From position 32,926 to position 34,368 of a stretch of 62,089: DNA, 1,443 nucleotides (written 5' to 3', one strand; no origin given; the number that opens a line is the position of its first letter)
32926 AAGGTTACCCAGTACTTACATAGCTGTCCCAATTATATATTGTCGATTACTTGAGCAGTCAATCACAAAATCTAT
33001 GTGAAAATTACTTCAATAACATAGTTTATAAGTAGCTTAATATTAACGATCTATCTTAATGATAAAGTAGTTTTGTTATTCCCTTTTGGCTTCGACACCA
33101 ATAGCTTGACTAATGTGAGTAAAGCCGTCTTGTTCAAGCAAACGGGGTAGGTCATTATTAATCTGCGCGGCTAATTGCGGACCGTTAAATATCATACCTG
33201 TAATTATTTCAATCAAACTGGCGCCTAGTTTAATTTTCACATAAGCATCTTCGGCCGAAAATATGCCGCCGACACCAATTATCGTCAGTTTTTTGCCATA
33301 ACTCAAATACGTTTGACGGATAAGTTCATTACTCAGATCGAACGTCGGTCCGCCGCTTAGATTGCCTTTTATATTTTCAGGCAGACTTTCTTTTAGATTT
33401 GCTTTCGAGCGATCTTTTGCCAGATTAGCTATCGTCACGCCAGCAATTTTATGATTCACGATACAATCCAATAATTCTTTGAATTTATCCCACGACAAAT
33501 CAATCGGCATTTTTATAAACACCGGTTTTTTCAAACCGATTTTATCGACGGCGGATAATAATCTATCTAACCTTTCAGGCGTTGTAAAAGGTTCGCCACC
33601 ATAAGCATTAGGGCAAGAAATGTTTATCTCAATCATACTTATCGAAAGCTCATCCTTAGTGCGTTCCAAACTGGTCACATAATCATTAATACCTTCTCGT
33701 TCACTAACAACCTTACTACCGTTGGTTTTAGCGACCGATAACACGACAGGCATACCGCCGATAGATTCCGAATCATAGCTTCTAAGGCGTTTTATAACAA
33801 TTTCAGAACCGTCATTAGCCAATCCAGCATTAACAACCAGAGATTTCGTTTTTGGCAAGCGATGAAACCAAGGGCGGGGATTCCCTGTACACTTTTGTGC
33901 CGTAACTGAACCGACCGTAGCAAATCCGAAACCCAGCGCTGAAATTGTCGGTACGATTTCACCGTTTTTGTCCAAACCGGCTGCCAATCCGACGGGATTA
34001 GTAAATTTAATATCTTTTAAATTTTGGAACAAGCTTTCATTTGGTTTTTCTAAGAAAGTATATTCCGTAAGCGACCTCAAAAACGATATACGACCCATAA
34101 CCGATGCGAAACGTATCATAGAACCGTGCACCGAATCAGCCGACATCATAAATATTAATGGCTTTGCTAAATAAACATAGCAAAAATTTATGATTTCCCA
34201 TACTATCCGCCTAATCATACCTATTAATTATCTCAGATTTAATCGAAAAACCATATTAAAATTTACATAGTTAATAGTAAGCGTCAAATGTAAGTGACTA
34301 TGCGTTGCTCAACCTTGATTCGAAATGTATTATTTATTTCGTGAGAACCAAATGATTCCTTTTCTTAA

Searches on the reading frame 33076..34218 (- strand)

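Call 66: search_protein_families(library=pfam, proteins=[window:33076-34218:-], max_evalue=0.0001)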
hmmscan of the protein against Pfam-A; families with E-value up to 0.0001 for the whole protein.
window:33076-34218:- (380 aa): 1 family
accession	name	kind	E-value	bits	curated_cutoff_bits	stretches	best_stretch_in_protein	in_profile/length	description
PF01180.27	DHO_dh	-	5.1e-58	197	27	1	63-361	2-291/291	Dihydroorotate dehydrogenase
